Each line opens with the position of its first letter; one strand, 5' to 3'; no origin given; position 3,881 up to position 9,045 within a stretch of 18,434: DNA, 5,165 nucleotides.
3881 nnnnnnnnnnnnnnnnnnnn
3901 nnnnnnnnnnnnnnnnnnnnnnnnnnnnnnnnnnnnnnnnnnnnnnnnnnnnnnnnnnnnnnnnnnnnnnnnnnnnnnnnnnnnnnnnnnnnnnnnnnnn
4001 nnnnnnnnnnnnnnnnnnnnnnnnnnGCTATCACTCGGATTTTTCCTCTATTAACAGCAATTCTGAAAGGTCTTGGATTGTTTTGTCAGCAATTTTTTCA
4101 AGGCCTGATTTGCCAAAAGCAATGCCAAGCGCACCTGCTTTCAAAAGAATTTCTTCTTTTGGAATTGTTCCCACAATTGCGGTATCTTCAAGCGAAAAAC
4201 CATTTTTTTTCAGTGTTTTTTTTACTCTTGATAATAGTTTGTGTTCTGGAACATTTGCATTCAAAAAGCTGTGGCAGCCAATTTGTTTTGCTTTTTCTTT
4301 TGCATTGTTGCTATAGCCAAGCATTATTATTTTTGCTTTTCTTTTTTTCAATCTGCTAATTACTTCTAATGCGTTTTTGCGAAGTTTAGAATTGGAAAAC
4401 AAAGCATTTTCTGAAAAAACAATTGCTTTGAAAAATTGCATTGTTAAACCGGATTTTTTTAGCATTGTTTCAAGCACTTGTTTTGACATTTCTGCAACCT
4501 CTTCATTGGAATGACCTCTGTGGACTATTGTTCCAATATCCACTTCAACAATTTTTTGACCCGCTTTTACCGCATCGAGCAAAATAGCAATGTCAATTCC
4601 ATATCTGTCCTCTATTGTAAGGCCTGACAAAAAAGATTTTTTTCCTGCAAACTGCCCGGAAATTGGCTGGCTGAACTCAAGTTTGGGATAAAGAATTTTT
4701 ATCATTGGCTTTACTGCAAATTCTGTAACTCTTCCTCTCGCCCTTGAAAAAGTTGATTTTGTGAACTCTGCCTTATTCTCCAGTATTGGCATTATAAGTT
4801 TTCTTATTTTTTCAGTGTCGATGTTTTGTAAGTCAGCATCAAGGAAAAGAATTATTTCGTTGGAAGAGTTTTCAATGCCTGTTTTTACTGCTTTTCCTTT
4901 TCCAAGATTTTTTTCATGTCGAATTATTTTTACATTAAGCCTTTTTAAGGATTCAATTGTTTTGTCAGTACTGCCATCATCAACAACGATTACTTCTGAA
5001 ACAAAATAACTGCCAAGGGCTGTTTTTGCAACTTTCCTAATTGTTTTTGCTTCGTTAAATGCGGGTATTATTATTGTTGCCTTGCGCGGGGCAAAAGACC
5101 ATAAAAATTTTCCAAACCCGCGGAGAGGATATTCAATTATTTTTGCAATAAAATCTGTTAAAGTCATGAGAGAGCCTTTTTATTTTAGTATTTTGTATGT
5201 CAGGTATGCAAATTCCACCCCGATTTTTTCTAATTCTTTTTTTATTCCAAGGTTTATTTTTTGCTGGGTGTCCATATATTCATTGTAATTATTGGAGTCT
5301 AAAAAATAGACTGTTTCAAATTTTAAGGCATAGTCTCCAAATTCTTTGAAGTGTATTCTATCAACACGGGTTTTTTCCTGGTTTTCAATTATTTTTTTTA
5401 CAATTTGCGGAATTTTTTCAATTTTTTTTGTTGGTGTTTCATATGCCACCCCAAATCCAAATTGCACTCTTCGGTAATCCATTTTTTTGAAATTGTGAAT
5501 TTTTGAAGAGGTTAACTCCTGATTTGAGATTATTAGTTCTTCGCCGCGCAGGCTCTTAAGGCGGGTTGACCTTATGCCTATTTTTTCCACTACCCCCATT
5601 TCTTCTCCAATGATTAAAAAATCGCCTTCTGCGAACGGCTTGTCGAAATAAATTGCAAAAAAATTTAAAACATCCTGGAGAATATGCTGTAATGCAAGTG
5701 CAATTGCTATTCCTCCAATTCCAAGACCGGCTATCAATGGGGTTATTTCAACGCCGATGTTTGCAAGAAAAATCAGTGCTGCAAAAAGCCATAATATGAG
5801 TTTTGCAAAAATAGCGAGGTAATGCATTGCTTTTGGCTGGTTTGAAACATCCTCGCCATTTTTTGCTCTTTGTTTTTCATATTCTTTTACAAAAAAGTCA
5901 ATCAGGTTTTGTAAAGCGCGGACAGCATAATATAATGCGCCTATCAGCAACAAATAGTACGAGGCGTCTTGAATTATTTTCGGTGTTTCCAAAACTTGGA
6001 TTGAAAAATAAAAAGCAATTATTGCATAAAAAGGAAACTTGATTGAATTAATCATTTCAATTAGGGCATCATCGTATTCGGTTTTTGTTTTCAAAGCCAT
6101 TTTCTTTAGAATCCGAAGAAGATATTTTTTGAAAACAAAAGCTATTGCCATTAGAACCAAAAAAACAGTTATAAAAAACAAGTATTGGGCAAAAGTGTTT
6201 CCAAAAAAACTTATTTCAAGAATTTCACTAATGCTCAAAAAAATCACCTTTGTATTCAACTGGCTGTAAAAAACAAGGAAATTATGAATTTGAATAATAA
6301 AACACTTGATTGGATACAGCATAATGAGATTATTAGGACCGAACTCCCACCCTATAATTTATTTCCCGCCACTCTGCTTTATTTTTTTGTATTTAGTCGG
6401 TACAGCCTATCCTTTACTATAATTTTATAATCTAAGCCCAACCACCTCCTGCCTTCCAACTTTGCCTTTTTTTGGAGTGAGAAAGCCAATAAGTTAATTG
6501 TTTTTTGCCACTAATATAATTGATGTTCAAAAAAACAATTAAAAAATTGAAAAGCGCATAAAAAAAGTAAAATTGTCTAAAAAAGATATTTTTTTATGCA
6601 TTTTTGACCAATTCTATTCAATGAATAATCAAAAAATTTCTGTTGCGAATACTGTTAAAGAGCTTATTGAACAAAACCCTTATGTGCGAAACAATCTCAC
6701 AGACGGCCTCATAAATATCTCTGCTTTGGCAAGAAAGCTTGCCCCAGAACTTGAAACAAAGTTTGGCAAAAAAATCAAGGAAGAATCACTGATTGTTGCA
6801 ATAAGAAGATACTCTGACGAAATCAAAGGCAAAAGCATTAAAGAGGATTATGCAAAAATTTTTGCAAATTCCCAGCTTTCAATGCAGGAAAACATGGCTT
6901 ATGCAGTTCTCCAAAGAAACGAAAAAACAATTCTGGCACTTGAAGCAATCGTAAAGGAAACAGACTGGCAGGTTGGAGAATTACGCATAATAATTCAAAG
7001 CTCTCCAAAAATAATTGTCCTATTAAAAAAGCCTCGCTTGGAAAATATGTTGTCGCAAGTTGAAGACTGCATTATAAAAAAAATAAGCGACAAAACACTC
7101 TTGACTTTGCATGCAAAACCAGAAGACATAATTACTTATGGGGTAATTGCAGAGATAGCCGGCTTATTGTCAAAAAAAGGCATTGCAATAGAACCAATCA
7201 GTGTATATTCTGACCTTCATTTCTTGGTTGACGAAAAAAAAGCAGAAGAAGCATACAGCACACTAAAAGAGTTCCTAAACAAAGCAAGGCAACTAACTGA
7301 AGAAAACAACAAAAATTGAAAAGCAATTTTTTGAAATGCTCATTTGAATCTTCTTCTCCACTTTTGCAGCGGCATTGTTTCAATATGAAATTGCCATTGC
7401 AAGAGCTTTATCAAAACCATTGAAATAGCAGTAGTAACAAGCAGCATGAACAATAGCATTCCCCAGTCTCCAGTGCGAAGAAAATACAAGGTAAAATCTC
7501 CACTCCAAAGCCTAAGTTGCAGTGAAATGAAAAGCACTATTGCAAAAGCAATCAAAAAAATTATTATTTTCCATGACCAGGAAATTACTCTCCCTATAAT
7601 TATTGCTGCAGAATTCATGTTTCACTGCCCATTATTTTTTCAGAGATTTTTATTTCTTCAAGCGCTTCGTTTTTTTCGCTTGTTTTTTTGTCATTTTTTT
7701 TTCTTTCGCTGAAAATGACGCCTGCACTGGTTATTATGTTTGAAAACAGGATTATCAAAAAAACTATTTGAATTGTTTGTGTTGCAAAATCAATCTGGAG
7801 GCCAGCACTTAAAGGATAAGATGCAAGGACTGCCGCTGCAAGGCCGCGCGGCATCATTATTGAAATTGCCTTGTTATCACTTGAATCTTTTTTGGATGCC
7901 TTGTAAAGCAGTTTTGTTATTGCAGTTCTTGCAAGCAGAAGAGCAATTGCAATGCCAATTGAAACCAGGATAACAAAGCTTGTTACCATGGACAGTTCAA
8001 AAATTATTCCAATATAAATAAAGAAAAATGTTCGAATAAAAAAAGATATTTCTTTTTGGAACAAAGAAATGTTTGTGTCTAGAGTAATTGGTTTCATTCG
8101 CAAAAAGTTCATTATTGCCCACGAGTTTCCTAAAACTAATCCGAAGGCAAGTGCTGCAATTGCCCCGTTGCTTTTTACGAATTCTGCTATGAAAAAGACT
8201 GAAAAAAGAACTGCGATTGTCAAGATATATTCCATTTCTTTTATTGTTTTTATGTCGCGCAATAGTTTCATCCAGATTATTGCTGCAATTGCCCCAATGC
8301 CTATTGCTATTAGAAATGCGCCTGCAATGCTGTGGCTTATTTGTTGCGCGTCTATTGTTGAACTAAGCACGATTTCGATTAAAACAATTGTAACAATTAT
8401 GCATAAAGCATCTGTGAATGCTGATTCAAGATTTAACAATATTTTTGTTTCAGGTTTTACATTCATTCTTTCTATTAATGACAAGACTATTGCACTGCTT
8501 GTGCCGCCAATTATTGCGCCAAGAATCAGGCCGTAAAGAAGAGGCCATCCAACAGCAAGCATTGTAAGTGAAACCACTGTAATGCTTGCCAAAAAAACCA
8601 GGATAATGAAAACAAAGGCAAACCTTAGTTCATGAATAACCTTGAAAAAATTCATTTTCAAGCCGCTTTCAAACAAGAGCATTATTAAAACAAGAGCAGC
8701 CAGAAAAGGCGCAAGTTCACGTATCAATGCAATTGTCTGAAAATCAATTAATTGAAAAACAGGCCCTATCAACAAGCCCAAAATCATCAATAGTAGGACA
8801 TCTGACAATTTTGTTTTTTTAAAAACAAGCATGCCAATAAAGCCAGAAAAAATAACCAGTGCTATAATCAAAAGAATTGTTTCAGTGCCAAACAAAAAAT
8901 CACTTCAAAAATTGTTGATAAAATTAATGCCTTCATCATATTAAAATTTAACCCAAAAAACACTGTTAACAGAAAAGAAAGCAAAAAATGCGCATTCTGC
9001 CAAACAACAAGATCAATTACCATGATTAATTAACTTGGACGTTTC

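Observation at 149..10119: Candidate tRNA-Cys-targeted integrated island carrying an ion/osmolyte homeostasis cargo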

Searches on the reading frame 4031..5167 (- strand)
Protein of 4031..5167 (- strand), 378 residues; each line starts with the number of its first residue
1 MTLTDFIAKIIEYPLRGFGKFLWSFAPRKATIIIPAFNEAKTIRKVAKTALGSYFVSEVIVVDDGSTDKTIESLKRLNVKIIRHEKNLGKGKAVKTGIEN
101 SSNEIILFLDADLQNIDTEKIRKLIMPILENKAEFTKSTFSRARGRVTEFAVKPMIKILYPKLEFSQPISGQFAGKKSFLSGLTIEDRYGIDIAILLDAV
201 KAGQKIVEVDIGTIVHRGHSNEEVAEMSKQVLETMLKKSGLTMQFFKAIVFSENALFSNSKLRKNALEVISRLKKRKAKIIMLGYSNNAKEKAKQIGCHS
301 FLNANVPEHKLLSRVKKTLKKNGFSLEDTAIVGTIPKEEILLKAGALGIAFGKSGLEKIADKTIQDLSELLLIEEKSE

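Call 14: search_protein_families(library=pfam, proteins=[window:4031-5167:-], max_evalue=0.01)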
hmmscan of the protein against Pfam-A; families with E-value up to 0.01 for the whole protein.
window:4031-5167:- (378 aa): 5 families
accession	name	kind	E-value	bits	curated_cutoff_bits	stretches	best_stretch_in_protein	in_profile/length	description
PF00535.33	Glycos_transf_2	-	1e-27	97.6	23.3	1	31-151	1-126/168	Glycosyl transferase family 2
PF10111.15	Glyco_tranf_2_2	-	6e-07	29.7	27.3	1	32-113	2-92/276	Glycosyltransferase like family 2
PF13641.12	Glyco_tranf_2_3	-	7.5e-06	26.6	27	1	27-112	1-96/230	Glycosyltransferase like family 2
PF13704.12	Glyco_tranf_2_4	-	0.0011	19.8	27.5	1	38-112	2-81/98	Glycosyl transferase family 2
PF00702.32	Hydrolase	-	0.0012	19.8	26.4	0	247-320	85-168/191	haloacid dehalogenase-like hydrolase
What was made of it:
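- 4031..5167 (-): GT2 glycosyltransferase resembling glucosyl-3-phosphoglycerate synthase. Pfam Glycos_transf_2 (call 14).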

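Call 44: find_homologous_proteins(query=window:4031-5167:-)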
Query window:4031-5167:- (378 aa): 1107 proteins with E <= 0.001 among 8000 candidates; the best 120 are listed.
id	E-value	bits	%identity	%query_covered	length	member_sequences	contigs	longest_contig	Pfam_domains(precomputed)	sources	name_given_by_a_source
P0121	8.9e-235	796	100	100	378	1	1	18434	PF10111.15,PF13641.13,PF00535.33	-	-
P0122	1.1e-127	444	59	99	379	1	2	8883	PF10111.15,PF13641.13,PF00535.33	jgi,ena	-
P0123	5.1e-112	393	56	92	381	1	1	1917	PF10111.15,PF13641.13,PF00535.33,PF12804.14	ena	-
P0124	2.2e-111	390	57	89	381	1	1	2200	PF10111.15,PF13641.13,PF00535.33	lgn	-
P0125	1.2e-109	385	55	89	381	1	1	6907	PF10111.15,PF13641.13,PF00535.33,PF12804.14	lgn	-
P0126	6.9e-107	376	54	89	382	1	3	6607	PF10111.15,PF13641.13,PF00535.33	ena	-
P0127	6.1e-106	373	54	89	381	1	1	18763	PF10111.15,PF13641.13,PF00535.33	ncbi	-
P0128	1.8e-98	348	51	93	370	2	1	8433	PF10111.15,PF13641.13,PF00535.33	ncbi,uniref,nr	ncbi:MAG TPA: glycosyltransferase [Candidatus Diapherotrites archaeon]|uniref:Glycosyltransferase n=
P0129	6.6e-96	340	48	93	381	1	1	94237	PF10111.15,PF13641.13,PF21969.3,PF00535.33,PF12804.14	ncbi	-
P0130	2.0e-95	338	47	92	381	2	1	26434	PF10111.15,PF13641.13,PF00702.33,PF21969.3,PF00535.33,PF12804.14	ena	-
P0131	3.5e-94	334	49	94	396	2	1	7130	PF10111.15,PF13641.13,PF00535.33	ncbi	-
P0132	3.9e-92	327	49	92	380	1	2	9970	PF10111.15,PF13641.13,PF00535.33,PF12804.14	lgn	-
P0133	2.7e-89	318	47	94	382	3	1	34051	PF10111.15,PF00535.33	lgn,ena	-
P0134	2.2e-86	308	48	92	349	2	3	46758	PF10111.15,PF13641.13,PF00535.33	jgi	-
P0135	5.8e-85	304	46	92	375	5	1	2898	PF10111.15,PF13641.13,PF00535.33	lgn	-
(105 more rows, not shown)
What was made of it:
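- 4031..5167 (-): Best homolog is 59% identical (call 44).
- On Glucosyl-3-phosphoglycerate synthase (GT81): Some homologs are named GpgS or are fused to HAD phosphatases (call 44).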

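Call 45: find_encoding_contigs(protein=P0122, flank=10000, max_places=3)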
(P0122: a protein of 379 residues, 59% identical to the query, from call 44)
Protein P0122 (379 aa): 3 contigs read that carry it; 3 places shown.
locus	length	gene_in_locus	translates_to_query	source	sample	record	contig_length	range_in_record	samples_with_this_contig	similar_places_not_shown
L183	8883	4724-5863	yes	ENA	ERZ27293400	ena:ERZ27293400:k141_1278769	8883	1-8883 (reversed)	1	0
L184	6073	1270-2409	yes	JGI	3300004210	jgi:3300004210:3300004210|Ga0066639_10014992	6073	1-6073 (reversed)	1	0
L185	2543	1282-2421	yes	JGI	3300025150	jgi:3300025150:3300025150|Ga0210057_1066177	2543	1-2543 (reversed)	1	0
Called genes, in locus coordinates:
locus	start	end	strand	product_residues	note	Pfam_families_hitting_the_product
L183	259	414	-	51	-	-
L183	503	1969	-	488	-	PF01182:Glucosamine_iso, PF02585:PIG-L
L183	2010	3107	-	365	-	PF01555:N6_N4_Mtase (weak), PF01170:UPF0020 (faint)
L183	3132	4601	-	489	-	PF00999:Na_H_Exchanger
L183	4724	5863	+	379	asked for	PF00535:Glycos_transf_2, PF10111:Glyco_tranf_2_2 (weak), PF13641:Glyco_tranf_2_3 (weak)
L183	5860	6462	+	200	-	PF00300:His_Phos_1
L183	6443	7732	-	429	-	PF00999:Na_H_Exchanger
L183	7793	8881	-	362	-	?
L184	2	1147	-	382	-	?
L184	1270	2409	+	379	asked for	PF00535:Glycos_transf_2, PF10111:Glyco_tranf_2_2 (weak), PF13641:Glyco_tranf_2_3 (weak)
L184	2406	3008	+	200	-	PF00300:His_Phos_1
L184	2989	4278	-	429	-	PF00999:Na_H_Exchanger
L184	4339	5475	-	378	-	PF04055:Radical_SAM (weak), PF00633:HHH (faint), PF12836:HHH_3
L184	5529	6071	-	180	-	?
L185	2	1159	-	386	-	?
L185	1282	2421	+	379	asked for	PF00535:Glycos_transf_2, PF10111:Glyco_tranf_2_2 (weak), PF13641:Glyco_tranf_2_3 (weak)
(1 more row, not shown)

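Call 46: find_encoding_contigs(protein=P0127, flank=10000, max_places=3)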
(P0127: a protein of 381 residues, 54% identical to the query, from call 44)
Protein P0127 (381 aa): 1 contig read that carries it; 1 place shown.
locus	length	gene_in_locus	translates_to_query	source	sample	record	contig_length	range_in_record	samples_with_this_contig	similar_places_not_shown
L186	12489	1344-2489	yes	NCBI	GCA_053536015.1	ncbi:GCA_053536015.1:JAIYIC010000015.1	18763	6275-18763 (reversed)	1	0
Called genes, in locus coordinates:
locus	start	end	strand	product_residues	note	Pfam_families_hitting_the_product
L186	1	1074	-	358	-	?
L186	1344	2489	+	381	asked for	PF00535:Glycos_transf_2, PF10111:Glyco_tranf_2_2, PF13641:Glyco_tranf_2_3 (weak)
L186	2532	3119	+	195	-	PF00300:His_Phos_1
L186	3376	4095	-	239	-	PF01978:TrmB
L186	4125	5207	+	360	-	PF13379:NMT1_2, PF09084:NMT1, PF04069:OpuAC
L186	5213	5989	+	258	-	PF00528:BPD_transp_1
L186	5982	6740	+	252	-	PF00005:ABC_tran, PF13401:AAA_22 (faint), PF00004:AAA (faint), PF13304:AAA_21 (faint)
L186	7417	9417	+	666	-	PF13579:Glyco_trans_4_4, PF21269:TreT_GT1, PF13439:Glyco_transf_4, PF00534:Glycos_transf_1, PF13692:Glyco_trans_1_4, PF00702:Hydrolase (weak), PF05116:S6PP, PF08282:Hydrolase_3, +2 more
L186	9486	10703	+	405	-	PF21269:TreT_GT1, PF00534:Glycos_transf_1, PF13692:Glyco_trans_1_4, PF20706:GT4-conflict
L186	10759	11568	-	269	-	PF00924:MS_channel_2nd, PF21082:MS_channel_3rd (weak)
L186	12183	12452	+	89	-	-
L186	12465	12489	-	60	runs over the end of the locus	-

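Call 69: search_protein_families(library=ncbifam, proteins=[window:4031-5167:-], max_evalue=0.00001)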
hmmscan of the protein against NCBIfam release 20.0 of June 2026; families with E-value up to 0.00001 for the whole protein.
window:4031-5167:- (378 aa): 13 families
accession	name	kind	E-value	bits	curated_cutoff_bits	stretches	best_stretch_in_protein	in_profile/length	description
NF010496.0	PRK13915.1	equivalog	7.3e-43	146.8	262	1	28-245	31-274/307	glucosyl-3-phosphoglycerate synthase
TIGR04283.1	glyco_like_mftF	equivalog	3.2e-16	59.6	182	1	31-129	2-97/221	TIGR04283 family arsenosugar biosynthesis glycosyltransferase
NF058614.1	PPMAGASynPpgS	equivalog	8.4e-16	58.1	370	1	31-115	3-89/226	polyprenyl-phospho-N-acetylgalactosaminyl synthase PpgS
TIGR03937.1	PgaC_IcaA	equivalog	3.7e-15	55.8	422.3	1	29-132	46-154/407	poly-beta-1,6-N-acetyl-D-glucosamine synthase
TIGR04182.1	glyco_TIGR04182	equivalog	2.2e-14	53.5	325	1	31-211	3-188/293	S-layer glycoprotein N-glycosyltransferase AglJ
TIGR03965.1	mycofact_glyco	equivalog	1.3e-12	47.4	280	1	27-113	73-165/467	mycofactocin biosynthesis glycosyltransferase MftF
NF047588.1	GlcsyltransPgfSStrep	equivalog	4.1e-11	42.6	500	1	29-124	2-106/308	glycosyltransferase PgfS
NF041875.1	EPS_EpsD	equivalog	2.8e-10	40.1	370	1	32-115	3-92/325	exopolysaccharide biosynthesis glycosyltransferase EpsD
NF047683.1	TeichurnBiosyTuaG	equivalog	1.9e-09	37.5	400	1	30-141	8-124/252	teichuronic acid biosynthesis protein TuaG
NF007986.1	PRK10714.1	equivalog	6.6e-08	31.9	529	1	28-125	6-112/316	undecaprenyl-phosphate 4-deoxy-4-formamido-L-arabinose transferase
NF007482.0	PRK10073.1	equivalog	2.3e-07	30.2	423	1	29-124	7-106/334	glycosyltransferase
NF040724.1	GpgS_Meth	equivalog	1.8e-06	27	700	1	55-237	89-298/402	glucosyl-3-phosphoglycerate synthase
TIGR04242.1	nodulat_NodC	equivalog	3.6e-06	26.2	550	1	30-127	50-155/395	chitooligosaccharide synthase NodC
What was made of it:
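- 4031..5167 (-): NF010496 GpgS scores 146.8 bits, below the cutoff of 262 (call 69).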

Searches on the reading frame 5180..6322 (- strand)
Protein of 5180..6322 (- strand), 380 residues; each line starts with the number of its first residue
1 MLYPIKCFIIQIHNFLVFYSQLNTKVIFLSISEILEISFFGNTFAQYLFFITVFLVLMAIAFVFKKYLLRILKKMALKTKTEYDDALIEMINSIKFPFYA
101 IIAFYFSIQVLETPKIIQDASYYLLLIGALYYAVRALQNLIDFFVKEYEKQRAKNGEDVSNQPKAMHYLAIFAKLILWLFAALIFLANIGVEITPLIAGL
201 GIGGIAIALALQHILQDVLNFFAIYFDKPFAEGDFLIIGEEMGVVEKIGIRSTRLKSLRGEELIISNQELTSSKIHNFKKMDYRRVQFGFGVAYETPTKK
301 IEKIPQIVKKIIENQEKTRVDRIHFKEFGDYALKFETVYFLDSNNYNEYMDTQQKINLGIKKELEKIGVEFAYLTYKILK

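Call 14: search_protein_families(library=pfam, proteins=[window:5180-6322:-], max_evalue=0.01)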
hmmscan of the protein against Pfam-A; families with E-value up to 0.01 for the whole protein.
window:5180-6322:- (380 aa): 3 families
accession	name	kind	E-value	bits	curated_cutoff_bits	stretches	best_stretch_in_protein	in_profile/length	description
PF21082.3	MS_channel_3rd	-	5.7e-15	55.9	21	1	288-371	3-88/88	Mechanosensitive ion channel MscS, C-terminal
PF00924.24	MS_channel_2nd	-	1.1e-14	54.7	20.2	1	214-279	2-67/68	Mechanosensitive ion channel, beta-domain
PF21088.3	MS_channel_1st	-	4.5e-07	30.2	23.1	1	174-212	4-42/42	Mechanosensitive ion channel, transmembrane helices 2/3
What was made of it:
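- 5180..6322 (-): MscS-type mechanosensitive channel. Three Pfam MS_channel domains (call 14).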

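Call 69: search_protein_families(library=ncbifam, proteins=[window:5180-6322:-], max_evalue=0.00001)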
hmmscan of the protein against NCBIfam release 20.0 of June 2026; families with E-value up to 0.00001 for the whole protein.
window:5180-6322:- (380 aa): 6 families
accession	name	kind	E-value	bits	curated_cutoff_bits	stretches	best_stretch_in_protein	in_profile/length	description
NF047602.1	MscsSHelicob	equivalog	6.2e-25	88.1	400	1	169-373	49-251/260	small-conductance mechanosensitive channel MscS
NF007662.0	PRK10334.1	subfamily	3.5e-20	72.4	321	1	170-374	70-271/286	small-conductance mechanosensitive channel MscS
NF047601.1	MscSThanab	equivalog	1.2e-16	61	500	1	130-324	31-217/280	small-conductance mechanosensitive channel MscS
NF008542.0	PRK11465.1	equivalog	1.1e-12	47.1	596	1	180-272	524-616/741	mechanosensitive channel protein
NF008438.0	PRK11281.1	equivalog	8e-12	43.8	991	1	196-373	908-1081/1113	mechanosensitive channel MscK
NF008180.0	PRK10929.1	equivalog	4.9e-07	27.9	809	1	169-280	875-986/1109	miniconductance mechanosensitive channel MscM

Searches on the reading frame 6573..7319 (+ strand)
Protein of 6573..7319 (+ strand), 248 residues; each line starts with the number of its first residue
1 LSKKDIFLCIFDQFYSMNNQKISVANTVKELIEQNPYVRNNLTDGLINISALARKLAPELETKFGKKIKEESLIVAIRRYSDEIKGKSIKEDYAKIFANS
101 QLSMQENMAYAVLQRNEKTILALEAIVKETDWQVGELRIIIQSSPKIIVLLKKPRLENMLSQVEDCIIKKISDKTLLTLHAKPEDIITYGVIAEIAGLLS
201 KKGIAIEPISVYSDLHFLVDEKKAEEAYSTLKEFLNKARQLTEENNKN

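Call 14: search_protein_families(library=pfam, proteins=[window:6573-7319:+], max_evalue=0.01)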
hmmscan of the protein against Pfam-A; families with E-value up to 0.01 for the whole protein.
window:6573-7319:+ (248 aa): 3 families
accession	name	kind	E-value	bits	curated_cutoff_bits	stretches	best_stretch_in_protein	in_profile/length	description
PF13840.12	ACT_7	-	1.5e-08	34.8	27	1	188-233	20-65/65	ACT domain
PF24367.1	DUF7523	-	3.7e-06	27.8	27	1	23-108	1-78/158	Family of unknown function (DUF7523)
PF22468.2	ACT_9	-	0.0057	16.8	27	0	188-233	11-59/61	ACT domain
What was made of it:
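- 6573..7319 (+): DUF7523 / ACT-domain protein. Call 14.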

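Call 69: search_protein_families(library=ncbifam, proteins=[window:6573-7319:+], max_evalue=0.00001)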
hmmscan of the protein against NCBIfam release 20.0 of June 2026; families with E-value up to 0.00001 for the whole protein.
window:6573-7319:+ (248 aa): 0 families

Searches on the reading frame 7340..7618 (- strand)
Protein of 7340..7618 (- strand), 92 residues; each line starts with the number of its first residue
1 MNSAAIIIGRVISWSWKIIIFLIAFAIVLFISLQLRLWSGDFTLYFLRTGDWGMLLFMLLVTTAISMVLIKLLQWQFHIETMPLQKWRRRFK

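Call 14: search_protein_families(library=pfam, proteins=[window:7340-7618:-], max_evalue=0.01)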
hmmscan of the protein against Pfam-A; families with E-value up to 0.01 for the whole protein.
window:7340-7618:- (92 aa): 0 families

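Call 69: search_protein_families(library=ncbifam, proteins=[window:7340-7618:-], max_evalue=0.00001)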
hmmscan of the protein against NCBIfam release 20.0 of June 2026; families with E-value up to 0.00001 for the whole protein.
window:7340-7618:- (92 aa): 0 families
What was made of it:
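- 7340..7618 (-): 92-aa hypothetical protein. No Pfam or NCBIfam match (calls 14, 69).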

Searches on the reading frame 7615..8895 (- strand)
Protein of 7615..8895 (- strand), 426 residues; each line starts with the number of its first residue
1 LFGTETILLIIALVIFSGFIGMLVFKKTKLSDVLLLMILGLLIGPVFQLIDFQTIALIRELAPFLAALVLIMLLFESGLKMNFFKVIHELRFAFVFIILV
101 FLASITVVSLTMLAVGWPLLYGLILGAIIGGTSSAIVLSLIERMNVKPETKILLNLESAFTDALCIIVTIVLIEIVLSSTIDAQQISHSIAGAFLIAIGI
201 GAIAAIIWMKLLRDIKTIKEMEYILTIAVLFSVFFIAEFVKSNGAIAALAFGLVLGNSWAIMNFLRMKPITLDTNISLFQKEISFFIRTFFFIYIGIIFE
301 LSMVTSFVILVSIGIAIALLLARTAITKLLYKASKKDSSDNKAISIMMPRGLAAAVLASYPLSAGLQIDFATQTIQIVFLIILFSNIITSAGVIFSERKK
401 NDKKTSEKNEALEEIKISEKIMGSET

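Call 14: search_protein_families(library=pfam, proteins=[window:7615-8895:-], max_evalue=0.01)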
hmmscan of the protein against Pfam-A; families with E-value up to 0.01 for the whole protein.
window:7615-8895:- (426 aa): 1 family
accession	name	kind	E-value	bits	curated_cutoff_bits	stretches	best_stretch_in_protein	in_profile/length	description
PF00999.27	Na_H_Exchanger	-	8.3e-42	143.8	26.2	1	19-389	5-365/375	Sodium/hydrogen exchanger, transmembrane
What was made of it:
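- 7615..8895 (-): Monovalent cation/H+ antiporter with the Na_H_Exchanger fold. Pfam PF00999, E = 8e-42 (call 14).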

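Call 69: search_protein_families(library=ncbifam, proteins=[window:7615-8895:-], max_evalue=0.00001)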
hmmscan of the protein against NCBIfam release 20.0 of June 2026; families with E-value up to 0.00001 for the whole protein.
window:7615-8895:- (426 aa): 5 families
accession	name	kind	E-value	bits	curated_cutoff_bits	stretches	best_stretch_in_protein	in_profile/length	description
NF003716.0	PRK05326.1-3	equivalog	3.5e-31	108.2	355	1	4-403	4-392/499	potassium/proton antiporter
NF003715.0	PRK05326.1-2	equivalog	3.1e-19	68.7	309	1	4-399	4-388/595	potassium/proton antiporter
TIGR00831.1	a_cpa1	equivalog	1.1e-13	50.6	279.6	1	9-319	2-300/525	Na+/H+ antiporter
TIGR00932.1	2a37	subfamily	4.9e-09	36.1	238.3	1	16-258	2-244/275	monovalent cation:proton antiporter-2 (CPA2) family protein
NF003714.0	PRK05326.1-1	equivalog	5e-09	35.1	471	1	35-399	37-389/577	potassium/proton antiporter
